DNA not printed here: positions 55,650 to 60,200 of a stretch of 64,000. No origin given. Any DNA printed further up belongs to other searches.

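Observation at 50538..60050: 3,170-aa oligosaccharyltransferase: AglB/STT3 core fused to a ~1,750-aa beta-sandwich array with a second, C-terminal membrane anchor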

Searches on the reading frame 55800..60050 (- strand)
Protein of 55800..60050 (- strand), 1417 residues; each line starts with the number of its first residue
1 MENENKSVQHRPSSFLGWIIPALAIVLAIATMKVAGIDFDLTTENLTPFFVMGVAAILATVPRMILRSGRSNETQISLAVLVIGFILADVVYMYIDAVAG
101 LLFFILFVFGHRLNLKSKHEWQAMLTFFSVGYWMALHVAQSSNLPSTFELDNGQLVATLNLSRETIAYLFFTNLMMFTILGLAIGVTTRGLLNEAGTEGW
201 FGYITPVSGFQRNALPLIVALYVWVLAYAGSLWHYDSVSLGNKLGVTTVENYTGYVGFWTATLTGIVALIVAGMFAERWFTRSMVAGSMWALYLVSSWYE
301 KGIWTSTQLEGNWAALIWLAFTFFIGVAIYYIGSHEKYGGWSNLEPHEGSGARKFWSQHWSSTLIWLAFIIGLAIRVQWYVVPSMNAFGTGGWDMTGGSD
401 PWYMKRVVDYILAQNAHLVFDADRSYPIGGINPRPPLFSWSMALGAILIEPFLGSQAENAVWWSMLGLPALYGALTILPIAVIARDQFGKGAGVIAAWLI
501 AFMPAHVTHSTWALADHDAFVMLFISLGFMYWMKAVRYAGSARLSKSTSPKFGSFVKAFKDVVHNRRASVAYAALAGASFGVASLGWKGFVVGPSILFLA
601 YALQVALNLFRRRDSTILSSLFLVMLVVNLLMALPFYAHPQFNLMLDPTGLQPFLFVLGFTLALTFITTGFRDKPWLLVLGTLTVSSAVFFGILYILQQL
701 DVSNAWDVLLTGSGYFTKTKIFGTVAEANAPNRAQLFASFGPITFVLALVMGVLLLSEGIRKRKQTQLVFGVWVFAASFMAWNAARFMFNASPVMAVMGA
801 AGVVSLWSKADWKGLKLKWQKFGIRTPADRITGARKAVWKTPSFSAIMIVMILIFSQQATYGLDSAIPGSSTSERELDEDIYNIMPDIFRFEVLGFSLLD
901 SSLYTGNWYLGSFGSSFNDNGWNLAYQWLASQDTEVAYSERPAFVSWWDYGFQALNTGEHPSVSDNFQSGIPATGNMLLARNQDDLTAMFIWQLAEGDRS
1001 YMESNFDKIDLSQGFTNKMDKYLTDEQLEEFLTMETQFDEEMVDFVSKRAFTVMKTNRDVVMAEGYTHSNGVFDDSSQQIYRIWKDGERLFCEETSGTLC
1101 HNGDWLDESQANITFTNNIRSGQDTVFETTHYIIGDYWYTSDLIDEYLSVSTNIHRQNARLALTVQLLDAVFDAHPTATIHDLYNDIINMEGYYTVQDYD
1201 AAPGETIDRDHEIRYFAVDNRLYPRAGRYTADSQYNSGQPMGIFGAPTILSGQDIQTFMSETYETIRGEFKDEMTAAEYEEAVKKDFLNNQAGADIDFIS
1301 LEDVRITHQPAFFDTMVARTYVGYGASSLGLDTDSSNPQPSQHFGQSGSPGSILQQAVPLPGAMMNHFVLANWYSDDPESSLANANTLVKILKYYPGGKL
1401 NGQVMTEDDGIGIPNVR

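Call 12: search_solved_structures(query=window:55800-60050:-, max_evalue=0.01, show_alignments=3)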
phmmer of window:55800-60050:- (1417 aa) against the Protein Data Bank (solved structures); distinct sequences matched with E-value up to 0.01: 4.
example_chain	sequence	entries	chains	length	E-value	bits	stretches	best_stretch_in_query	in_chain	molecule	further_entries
3waj_A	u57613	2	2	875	5.8e-10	40.5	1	352-807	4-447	Transmembrane oligosaccharyl transferase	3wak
5gmy_A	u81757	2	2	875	5.8e-10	40.5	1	352-807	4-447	Transmembrane oligosaccharyl transferase, putative | Dolichyl-phosphooligosaccharide-protein glycotransferase 3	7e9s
3vgp_A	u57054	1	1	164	0.0018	19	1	921-986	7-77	Transmembrane oligosaccharyl transferase, putative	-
3vu0_A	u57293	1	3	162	0.0025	18.5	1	923-990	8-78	Putative uncharacterized protein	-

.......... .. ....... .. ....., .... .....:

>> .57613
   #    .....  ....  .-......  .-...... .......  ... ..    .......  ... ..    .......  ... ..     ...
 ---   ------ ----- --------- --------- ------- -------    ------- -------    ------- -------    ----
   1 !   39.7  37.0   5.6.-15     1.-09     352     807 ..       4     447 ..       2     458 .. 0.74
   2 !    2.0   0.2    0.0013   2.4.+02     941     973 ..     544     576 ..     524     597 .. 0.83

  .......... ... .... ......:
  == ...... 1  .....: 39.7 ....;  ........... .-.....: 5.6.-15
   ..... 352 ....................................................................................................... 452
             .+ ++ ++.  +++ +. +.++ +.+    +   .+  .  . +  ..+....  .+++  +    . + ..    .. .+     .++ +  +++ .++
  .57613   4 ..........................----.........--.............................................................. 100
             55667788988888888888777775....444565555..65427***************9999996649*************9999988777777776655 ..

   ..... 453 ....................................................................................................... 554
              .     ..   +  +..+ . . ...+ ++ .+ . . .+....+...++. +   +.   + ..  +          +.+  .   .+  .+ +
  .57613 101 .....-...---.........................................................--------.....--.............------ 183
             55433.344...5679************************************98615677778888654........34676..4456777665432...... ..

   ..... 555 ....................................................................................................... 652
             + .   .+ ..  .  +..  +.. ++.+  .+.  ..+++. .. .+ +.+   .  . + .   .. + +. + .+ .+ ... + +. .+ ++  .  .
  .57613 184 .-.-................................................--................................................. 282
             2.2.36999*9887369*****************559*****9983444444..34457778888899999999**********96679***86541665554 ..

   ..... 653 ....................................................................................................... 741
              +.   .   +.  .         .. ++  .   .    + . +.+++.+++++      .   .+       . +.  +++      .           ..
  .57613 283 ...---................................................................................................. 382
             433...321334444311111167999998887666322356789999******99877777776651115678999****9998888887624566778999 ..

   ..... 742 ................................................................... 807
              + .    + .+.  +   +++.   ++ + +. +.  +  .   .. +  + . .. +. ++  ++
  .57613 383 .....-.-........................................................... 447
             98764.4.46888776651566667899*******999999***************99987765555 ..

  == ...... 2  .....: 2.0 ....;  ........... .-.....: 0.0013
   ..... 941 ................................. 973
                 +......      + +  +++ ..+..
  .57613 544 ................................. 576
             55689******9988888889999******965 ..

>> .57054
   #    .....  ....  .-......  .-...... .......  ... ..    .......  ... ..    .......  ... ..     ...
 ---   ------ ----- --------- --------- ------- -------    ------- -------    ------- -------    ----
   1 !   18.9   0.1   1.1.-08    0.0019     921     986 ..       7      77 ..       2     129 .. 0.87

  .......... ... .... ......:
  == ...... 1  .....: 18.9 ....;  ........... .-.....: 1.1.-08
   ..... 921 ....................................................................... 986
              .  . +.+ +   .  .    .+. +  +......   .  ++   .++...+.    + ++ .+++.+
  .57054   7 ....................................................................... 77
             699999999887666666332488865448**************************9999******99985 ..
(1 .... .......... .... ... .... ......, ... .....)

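Call 36: search_protein_representatives(protein=window:56451-60050:-)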
Query: 1200 residues. Proteins with E-value up to 0.001 (for the whole library): 809; up to 1e-10: 474; up to 1e-30: 259. The best 150 are listed.
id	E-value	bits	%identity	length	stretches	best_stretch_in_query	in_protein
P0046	0.0e+00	1678.1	62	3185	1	12-1199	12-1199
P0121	0.0e+00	1365.7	53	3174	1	1-1200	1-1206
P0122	0.0e+00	1361.3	53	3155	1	10-1198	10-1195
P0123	0.0e+00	1297.5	83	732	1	530-1199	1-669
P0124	0.0e+00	1237.1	49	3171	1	4-1196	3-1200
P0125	0.0e+00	1172.8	67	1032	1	448-1200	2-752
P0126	0.0e+00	1041.2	51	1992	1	254-1193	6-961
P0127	0.0e+00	1036.2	59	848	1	1-827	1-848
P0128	1.5e-277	940.4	45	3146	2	157-1198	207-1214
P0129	1.2e-264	897.6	43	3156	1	59-1200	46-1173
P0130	1.2e-254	864.5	42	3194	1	15-1184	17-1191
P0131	4.2e-240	816.4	39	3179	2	11-1191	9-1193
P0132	5.3e-235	799.5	39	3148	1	23-1199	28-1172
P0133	4.0e-220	750.2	38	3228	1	67-1199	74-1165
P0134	1.3e-181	622.6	41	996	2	22-692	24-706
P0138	2.0e-111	390.2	36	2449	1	364-1046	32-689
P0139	1.2e-110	387.6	34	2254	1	360-1062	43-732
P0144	3.5e-101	356.2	34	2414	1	357-996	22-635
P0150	5.2e-98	345.7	32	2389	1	345-1042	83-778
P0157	9.7e-94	331.6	33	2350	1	356-996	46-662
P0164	3.7e-89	316.4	35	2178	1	367-998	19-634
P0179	1.4e-85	304.6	36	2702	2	362-813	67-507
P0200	2.5e-80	287.2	37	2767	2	369-799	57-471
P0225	1.7e-71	257.9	31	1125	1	359-989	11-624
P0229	1.3e-70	255.0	30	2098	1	370-1008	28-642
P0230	1.3e-70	255.0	33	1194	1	364-988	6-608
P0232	5.2e-70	253.0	30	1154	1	349-998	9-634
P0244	1.0e-66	242.0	33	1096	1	346-991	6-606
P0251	2.0e-65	237.8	32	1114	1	362-989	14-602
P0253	2.8e-64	234.0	34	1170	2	345-822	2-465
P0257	7.6e-63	229.3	33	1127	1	363-987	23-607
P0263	5.1e-62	226.5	30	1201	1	352-999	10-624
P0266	1.7e-60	221.5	30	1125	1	363-997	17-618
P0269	1.4e-59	218.4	29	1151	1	359-1007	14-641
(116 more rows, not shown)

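Call 40: list_cluster_members(proteins=[P0133, P0138, P0139, P0144, P0150, P0157, P0164, P0179, P0200, P0229])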
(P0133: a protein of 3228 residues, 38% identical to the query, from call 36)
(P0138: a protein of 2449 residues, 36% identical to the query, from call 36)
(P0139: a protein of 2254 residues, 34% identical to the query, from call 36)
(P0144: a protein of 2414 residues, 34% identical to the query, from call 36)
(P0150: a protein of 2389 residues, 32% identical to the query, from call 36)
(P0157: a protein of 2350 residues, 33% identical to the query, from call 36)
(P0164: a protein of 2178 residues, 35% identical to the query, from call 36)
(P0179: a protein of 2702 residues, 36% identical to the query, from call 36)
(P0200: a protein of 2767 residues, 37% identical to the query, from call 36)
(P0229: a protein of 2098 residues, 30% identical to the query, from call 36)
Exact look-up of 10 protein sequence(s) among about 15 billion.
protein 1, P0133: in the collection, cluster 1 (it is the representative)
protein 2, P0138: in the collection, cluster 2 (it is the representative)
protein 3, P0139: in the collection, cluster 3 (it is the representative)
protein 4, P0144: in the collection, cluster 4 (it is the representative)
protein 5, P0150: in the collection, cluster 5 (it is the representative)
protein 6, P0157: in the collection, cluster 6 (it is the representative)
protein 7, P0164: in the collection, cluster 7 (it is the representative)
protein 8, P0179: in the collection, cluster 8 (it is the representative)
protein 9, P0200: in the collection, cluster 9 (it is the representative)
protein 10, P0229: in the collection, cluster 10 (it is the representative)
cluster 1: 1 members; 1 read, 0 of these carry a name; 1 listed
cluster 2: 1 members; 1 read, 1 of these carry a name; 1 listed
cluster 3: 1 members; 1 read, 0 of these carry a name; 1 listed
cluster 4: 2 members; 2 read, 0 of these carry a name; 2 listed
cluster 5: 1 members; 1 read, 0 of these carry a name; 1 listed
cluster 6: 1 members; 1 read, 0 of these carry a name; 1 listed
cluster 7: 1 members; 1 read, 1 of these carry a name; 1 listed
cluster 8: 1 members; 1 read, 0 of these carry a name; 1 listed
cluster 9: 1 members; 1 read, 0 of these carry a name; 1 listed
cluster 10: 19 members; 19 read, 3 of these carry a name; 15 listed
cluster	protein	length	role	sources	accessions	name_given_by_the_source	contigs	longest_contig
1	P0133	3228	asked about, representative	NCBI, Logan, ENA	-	-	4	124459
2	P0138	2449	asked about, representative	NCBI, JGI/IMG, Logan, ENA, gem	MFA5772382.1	MAG: carboxypeptidase regulatory-like domain-containing protein [Thermoplasmata archaeon]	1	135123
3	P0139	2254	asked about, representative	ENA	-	-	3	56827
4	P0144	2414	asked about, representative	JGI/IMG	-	-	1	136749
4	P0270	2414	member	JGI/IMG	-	-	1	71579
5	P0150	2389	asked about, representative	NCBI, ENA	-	-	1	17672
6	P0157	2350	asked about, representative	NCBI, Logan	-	-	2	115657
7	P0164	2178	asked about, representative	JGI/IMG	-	dolichyl-diphosphooligosaccharide--protein glycosyltransferase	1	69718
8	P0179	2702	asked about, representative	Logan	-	-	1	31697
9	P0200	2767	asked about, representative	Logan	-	-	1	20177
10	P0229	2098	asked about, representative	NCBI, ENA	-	-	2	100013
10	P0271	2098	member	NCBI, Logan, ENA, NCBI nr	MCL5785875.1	MAG: glycosyltransferase family 39 protein [Candidatus Thermoplasmatota archaeon] | glycosyltransferase family 39 protein [Candidatus Thermoplasmatota archaeon]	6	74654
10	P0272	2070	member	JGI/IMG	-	dolichyl-diphosphooligosaccharide--protein glycosyltransferase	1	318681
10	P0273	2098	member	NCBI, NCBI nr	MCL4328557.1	MAG: glycosyltransferase family 39 protein [Candidatus Thermoplasmatota archaeon] | glycosyltransferase family 39 protein [Candidatus Thermoplasmatota archaeon]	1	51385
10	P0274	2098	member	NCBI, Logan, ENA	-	-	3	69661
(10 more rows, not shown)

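Call 42: find_encoding_contigs(protein=P0138, flank=10000, max_places=1)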
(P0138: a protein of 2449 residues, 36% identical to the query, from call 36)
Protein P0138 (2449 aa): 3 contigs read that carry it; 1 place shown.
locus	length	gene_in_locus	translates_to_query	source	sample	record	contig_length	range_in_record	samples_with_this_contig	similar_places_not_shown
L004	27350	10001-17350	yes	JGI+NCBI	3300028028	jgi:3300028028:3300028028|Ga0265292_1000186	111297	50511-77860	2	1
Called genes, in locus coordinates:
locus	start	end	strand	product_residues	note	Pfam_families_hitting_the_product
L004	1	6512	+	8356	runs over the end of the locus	-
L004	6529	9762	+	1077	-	PF06832:BiPBP_C (faint), PF07679:I-set (faint), PF13895:Ig_2 (faint), PF13927:Ig_3 (faint), PF16820:PKD_3 (faint), PF17957:Big_7 (faint), PF18911:PKD_4 (faint), PF00801:PKD (faint)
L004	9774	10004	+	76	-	-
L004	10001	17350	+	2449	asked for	PF02516:STT3, PF13231:PMT_2 (weak), PF13620:CarboxypepD_reg, PF13715:CarbopepD_reg_2 (faint), PF13620:CarboxypepD_reg, PF17210:SdrD_B (weak), PF22904:NOMO1-like_2nd (weak)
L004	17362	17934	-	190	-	PF01949:Endo_dU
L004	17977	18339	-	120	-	PF01981:PTH2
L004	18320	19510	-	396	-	PF05621:TniB (weak), PF13191:AAA_16, PF01637:ATPase_2 (weak), PF05729:NACHT (weak), PF13401:AAA_22, PF00004:AAA, PF22703:Cdc6_lid, PF09079:WHD_Cdc6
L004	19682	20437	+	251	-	PF00149:Metallophos (weak)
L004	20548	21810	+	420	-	PF07969:Amidohydro_3, PF01979:Amidohydro_1, PF07969:Amidohydro_3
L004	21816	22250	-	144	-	PF00885:DMRL_synthase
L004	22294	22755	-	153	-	PF00885:DMRL_synthase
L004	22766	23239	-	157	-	PF01467:CTP_transf_like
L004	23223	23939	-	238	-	PF00926:DHBP_synthase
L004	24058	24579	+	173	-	PF09824:ArsR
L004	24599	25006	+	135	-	-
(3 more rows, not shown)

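Call 43: find_encoding_contigs(protein=P0229, flank=10000, max_places=1)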
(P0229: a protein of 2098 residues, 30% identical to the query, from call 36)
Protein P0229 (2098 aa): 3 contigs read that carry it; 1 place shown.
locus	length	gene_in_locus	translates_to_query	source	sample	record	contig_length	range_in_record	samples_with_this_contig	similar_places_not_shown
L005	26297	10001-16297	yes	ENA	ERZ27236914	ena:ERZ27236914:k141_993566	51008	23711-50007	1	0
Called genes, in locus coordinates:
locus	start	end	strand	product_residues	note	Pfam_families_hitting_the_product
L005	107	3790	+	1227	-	PF13428:TPR_14 (faint), PF00515:TPR_1 (faint), PF07719:TPR_2 (faint), PF12895:ANAPC3 (faint), PF13176:TPR_7 (faint), PF13181:TPR_8 (faint), PF13374:TPR_10 (faint), PF13424:TPR_12 (faint), +2 more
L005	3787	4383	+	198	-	PF02163:Peptidase_M50 (faint)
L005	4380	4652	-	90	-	-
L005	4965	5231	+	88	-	PF00736:EF1_GNE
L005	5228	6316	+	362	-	PF13506:Glyco_transf_21, PF00535:Glycos_transf_2, PF13641:Glyco_tranf_2_3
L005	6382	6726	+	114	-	PF01402:RHH_1 (weak)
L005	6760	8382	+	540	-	PF03484:B5 (weak), PF17759:tRNA_synthFbeta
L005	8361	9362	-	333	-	PF12802:MarR_2 (faint), PF01047:MarR (weak)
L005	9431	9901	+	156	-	PF09821:AAA_assoc_C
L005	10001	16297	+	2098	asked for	PF02516:STT3, PF13620:CarboxypepD_reg (faint)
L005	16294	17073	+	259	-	PF07705:CARDB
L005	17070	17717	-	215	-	-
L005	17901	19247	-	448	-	PF01368:DHH, PF02272:DHHA1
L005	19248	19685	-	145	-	PF08069:Ribosomal_S13_N, PF00312:Ribosomal_S15 (weak)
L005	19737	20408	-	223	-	PF03587:EMG1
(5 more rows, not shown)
